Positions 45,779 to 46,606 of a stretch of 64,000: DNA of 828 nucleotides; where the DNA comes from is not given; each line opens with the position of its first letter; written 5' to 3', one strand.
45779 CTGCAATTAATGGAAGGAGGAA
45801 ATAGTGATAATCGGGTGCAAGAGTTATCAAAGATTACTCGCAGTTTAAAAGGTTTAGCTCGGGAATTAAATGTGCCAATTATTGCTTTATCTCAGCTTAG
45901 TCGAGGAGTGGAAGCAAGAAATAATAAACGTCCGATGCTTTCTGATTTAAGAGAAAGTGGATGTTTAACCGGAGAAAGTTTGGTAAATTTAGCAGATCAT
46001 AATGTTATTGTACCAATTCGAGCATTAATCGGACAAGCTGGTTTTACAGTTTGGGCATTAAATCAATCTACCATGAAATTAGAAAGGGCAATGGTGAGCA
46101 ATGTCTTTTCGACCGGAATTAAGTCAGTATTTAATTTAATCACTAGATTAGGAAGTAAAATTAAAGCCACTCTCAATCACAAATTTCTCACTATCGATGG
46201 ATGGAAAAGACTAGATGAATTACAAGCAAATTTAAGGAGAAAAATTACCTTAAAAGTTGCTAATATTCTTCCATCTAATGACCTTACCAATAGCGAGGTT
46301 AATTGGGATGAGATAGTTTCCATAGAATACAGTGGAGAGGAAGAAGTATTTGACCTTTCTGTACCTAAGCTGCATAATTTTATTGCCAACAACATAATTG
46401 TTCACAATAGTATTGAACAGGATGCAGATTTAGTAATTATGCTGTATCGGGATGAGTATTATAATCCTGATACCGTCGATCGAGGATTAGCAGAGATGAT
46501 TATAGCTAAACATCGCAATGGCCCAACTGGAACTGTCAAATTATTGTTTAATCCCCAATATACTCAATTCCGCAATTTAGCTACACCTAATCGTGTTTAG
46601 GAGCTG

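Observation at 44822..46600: DnaB mini-intein at the classic cyanobacterial insertion site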

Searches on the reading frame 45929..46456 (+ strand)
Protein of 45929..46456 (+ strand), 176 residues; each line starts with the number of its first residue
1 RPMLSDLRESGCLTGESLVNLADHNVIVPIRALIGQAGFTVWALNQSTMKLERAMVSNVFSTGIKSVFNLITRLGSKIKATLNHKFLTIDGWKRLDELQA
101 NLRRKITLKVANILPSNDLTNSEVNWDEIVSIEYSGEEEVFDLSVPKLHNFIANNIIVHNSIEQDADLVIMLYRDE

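Call 6: search_solved_structures(query=window:45962-46408:+, max_evalue=0.01, show_alignments=4)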
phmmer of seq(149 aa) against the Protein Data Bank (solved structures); distinct sequences matched with E-value up to 0.01: 33.
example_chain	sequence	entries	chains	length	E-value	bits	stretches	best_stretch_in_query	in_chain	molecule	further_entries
4o1r_A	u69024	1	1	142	8.2e-54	184.6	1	2-149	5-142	Replicative DNA helicase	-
6frg_A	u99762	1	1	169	2.1e-44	154.1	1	2-148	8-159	Replicative DNA helicase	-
6frh_A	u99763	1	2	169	2.1e-44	154.1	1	2-148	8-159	Replicative DNA helicase,Replicative DNA helicase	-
6fre_A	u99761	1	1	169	5.5e-43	149.5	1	2-148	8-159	Replicative DNA helicase,Replicative DNA helicase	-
1mi8_A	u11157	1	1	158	9e-43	148.8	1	2-148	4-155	DnaB intein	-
6rpq_A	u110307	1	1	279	1.2e-11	48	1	29-149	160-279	Ubiquitin-like protein SMT3,1108aa long hypothetical cell division control protein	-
6rpp_A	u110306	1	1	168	2.9e-09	40.2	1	28-148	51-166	Cell division control protein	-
7cfv_A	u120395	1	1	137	8.4e-08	35.5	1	30-149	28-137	Spl DnaX mini-intein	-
7qil_A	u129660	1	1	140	1.9e-06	31.1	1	28-143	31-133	DnaE intein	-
2keq_A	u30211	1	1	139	3.5e-06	30.3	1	40-145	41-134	DNA polymerase III alpha subunit, Nucleic acid binding OB-fold tRNA/helicase-type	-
4kl5_A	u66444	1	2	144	3.9e-06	30.1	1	40-145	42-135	DNA polymerase III, alpha subunit, Nucleic acid binding, OB-fold, tRNA/helicase-type chime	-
5ol7_A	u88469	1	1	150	7.9e-06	29.1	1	40-97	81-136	DNA-directed DNA polymerase,DNA-directed DNA polymerase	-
5ol6_A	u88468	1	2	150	7.9e-06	29.1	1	40-97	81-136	Nucleic acid binding, OB-fold, tRNA/helicase-type,DNA-directed DNA polymerase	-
3igd_A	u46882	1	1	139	8.4e-06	29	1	44-149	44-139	Endonuclease PI-MtuI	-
2in9_A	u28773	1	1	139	8.6e-06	29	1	44-149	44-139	Endonuclease PI-MtuI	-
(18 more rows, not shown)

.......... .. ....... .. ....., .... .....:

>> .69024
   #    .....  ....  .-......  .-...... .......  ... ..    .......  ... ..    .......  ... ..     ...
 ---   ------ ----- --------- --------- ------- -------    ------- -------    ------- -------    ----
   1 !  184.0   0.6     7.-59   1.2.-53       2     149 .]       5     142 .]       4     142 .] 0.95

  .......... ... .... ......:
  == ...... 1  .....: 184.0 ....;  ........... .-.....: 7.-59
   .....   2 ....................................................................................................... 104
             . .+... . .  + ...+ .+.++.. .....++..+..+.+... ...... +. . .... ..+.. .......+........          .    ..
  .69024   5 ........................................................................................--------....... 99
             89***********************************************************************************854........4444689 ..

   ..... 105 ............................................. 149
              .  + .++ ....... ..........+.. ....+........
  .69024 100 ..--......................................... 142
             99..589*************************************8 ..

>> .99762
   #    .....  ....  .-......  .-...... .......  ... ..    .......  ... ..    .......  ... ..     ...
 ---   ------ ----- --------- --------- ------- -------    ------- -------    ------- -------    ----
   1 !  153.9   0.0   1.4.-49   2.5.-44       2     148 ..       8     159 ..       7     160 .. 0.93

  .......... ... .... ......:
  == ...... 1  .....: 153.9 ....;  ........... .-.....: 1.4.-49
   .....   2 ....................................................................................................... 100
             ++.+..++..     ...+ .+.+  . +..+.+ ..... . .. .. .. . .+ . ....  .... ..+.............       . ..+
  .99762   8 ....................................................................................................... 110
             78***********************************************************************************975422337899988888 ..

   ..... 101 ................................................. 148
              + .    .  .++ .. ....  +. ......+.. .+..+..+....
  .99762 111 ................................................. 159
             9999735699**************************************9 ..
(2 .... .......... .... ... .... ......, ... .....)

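Call 7: find_homologous_proteins(query=window:45962-46408:+)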
Query seq(149 aa) (149 aa): 10 proteins with E <= 0.001 among 36 candidates.
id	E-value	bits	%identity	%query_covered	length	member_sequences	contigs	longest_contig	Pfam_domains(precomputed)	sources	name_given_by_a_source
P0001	3.6e-50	187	62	100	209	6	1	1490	PF03796.22,PF14890.12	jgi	-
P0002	2.7e-49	185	64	100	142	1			PF14890.12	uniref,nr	uniref:Replicative DNA helicase n=1 Tax=Nostoc punctiforme (strain ATCC 29133 / PCC 73102) TaxID=637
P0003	1.0e-43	167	58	100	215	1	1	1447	PF03796.22,PF14890.12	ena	-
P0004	6.8e-43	164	53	100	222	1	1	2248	PF03796.22,PF14890.12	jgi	jgi:replicative DNA helicase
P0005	8.9e-34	134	65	75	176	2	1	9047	PF03796.22,PF14890.12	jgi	jgi:Replicative DNA helicase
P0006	6.9e-33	131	66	75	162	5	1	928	PF03796.22,PF14890.12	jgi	jgi:replicative DNA helicase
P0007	1.7e-23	101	56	58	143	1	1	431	PF03796.22,PF14890.12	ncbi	ncbi:MAG: DnaB-like helicase C-terminal domain-containing protein, partial [Nostoc sp.]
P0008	2.2e-16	78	68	42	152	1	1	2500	PF03796.22,PF14890.12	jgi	-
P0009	1.7e-11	62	60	40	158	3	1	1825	PF03796.22,PF14890.12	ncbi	-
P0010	9.4e-8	50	84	25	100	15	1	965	PF03796.22,PF14890.12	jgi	jgi:replicative DNA helicase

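Call 15: search_solved_structures(query=window:45929-46456:+, max_evalue=1e-20, show_alignments=5)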
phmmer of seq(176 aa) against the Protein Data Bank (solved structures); distinct sequences matched with E-value up to 1e-20: 5.
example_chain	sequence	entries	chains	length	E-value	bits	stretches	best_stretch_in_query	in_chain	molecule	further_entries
4o1r_A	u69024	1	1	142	1.2e-54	187.6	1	10-160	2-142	Replicative DNA helicase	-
6frh_A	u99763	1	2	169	2.1e-50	173.8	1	7-165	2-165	Replicative DNA helicase,Replicative DNA helicase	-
6frg_A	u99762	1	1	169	3.9e-49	169.7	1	7-165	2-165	Replicative DNA helicase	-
6fre_A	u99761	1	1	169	1e-47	165.2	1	7-165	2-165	Replicative DNA helicase,Replicative DNA helicase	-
1mi8_A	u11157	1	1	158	2.1e-44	154.4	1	10-162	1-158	DnaB intein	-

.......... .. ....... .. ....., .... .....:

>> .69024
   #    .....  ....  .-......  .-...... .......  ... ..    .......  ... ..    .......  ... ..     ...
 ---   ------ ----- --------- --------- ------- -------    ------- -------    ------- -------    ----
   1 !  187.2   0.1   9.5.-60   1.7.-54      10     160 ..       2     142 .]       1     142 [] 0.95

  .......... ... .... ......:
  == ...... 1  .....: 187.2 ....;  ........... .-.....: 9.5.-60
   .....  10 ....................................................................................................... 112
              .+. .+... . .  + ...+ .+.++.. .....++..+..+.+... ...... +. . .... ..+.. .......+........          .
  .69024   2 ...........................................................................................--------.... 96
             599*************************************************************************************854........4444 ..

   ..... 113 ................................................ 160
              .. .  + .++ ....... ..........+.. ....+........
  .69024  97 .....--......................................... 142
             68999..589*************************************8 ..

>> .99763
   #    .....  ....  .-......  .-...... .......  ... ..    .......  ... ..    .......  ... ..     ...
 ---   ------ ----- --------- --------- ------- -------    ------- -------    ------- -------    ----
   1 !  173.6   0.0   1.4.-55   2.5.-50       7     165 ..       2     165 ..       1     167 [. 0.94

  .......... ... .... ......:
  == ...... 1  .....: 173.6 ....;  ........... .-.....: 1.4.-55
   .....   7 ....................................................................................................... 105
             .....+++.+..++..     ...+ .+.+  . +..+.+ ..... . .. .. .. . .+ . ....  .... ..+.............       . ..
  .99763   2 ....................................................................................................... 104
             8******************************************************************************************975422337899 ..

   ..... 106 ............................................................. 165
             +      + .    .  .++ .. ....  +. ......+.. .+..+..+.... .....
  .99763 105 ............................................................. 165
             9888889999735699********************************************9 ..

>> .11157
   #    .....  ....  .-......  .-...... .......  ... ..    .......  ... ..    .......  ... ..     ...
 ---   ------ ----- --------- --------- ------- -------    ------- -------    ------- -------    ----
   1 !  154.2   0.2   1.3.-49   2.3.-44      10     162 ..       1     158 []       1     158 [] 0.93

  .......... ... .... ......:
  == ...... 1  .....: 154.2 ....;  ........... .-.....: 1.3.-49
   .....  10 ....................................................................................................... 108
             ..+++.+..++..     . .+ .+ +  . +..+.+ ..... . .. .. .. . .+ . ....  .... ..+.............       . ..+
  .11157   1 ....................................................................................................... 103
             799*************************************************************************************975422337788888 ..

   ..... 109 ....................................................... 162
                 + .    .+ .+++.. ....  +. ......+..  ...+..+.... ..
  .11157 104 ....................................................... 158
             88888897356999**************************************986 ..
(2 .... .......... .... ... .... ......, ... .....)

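Call 28: predict_structure(alignment_id=A1)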
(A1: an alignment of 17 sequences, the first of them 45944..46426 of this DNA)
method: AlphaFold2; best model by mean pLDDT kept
length: 161 residues; sequences in the alignment: 17
mean_pLDDT: 78.0   pTM: 0.72
mean pLDDT of the five models: 78.0, 61.2, 58.1, 53.6, 47.6
residues with pLDDT >= 90: 37; 70-90: 85; 50-70: 31; < 50: 8
segments of 3 or more residues with pLDDT < 50: 1-3, 159-161
pLDDT, mean of each block of 10 residues (from residue 1): 63 88 93 90 85 90 87 83 79 62 54 60 84 89 78 65 37
secondary structure, 60 per line:
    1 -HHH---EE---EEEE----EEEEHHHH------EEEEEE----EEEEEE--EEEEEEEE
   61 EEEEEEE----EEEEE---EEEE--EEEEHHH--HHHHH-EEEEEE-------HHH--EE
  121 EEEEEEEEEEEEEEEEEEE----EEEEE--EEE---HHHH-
elements in order: E13-16 E21-24 H25-28 E35-40 E45-50 E53-67 E72-76 E80-83 E86-89 H95-99 E101-106 E119-139 E144-148 E151-153 H157-160

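Call 32: fold_search(model_id=the predicted structure, library=pdb)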
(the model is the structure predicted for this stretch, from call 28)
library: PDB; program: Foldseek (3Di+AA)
matches with E <= 10: 209; with E <= 0.001: 62
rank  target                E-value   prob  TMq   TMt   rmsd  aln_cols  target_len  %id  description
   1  4o1r                  2.7e-18  1.00  0.82  0.93   1.6       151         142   62  Crystal structure of NpuDnaB intein (released 2014-03-19)
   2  6frh_B                1.2e-17  1.00  0.84  0.90   3.1       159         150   55  Crystal structure of Ssp DnaB Mini-Intein variant M86 (released 2019-01-30)
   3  6frh_A                2.2e-17  1.00  0.85  0.85   2.2       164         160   53  Crystal structure of Ssp DnaB Mini-Intein variant M86 (released 2019-01-30)
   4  6fre                  1.1e-16  1.00  0.84  0.88   2.4       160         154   54  Crystal structure of G-1F/H73A mutant of Ssp DnaB Mini-Intein variant M86 (released 2019-01-30)
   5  1mi8                  1.2e-16  1.00  0.80  0.91   2.2       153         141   51  2.0 Angstrom crystal structure of a DnaB intein from Synechocystis sp. PCC 6803 (released 2003-08-19)
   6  6frg                  2.1e-16  1.00  0.82  0.83   3.5       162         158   52  Crystal structure of G-1F mutant of Ssp DnaB Mini-Intein variant M86 (released 2019-01-30)
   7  7cfv_MODEL_1_A        3.2e-10  1.00  0.70  0.81   2.9       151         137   28  Solution NMR structure of DnaX mini intein from Spirulina platensis (released 2020-12-23)
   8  5i0a                  1.2e-09  1.00  0.78  0.88   2.2       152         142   24  RecA mini intein in complex with cisplatin (released 2016-09-21)
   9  2in8                  1.5e-09  1.00  0.77  0.89   2.0       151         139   24  crystal structure of Mtu recA intein, splicing domain (released 2007-05-01)
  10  6rpq                  1.5e-09  1.00  0.76  0.51   3.7       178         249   24  Crystal structure of PhoCDC21-1 intein (released 2019-08-14)
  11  2in0                  1.9e-09  1.00  0.77  0.88   2.4       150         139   25  crystal structure of Mtu recA intein splicing domain (released 2007-05-01)
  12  2in9                  1.9e-09  1.00  0.77  0.88   2.2       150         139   25  crystal structure of Mtu recA intein, splicing domain (released 2007-05-01)
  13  3ifj_A                2.0e-09  1.00  0.77  0.88   2.2       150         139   24  Crystal structure of Mtu recA intein, splicing domain (released 2009-10-06)
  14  8ubs_A                2.1e-09  1.00  0.77  0.82   2.5       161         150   22  Crystal structure of NrdJ-1 split intein fusion (released 2024-10-09)
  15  1zde                  2.1e-09  1.00  0.76  0.76   4.0       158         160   20  1.95 Angstrom Crystal Structure of a dnaE Intein Precursor from Synechocystis Sp. Pcc 6803 (released 2006-01-24)
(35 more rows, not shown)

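Call 48: search_protein_families(library=pfam, proteins=[window:45962-46408:+], max_evalue=1)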
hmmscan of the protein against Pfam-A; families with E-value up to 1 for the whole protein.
seq(149 aa): 3 families
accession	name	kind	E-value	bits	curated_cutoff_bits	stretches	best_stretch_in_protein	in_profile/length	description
PF14890.11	Intein_splicing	-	2.2e-31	109.2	35.8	1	9-149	2-155/155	Intein splicing domain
PF14623.11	Vint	-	0.043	14.1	27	1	1-88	2-77/166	Hint-domain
PF08029.16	HisG_C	-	0.17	12.5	23.5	1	87-147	7-68/73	HisG, C-terminal domain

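Call 57: predict_structure(alignment_id=A2)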
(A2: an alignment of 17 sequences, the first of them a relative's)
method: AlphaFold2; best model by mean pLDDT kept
length: 142 residues; sequences in the alignment: 17
mean_pLDDT: 94.4   pTM: 0.86
mean pLDDT of the five models: 94.4, 82.7, 71.8, 56.7, 56.8
residues with pLDDT >= 90: 127; 70-90: 11; 50-70: 4; < 50: 0
segments of 3 or more residues with pLDDT < 50: none
pLDDT, mean of each block of 10 residues (from residue 1): 91 96 97 94 94 98 97 97 96 95 81 98 94 95 91
secondary structure, 60 per line:
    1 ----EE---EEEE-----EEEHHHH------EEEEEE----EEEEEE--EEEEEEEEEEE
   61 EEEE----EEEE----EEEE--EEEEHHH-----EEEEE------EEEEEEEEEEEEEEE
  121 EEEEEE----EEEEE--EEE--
elements in order: E10-13 E19-21 H22-25 E32-37 E42-47 E50-64 E69-72 E77-80 E83-86 E95-99 E106-126 E131-135 E138-140
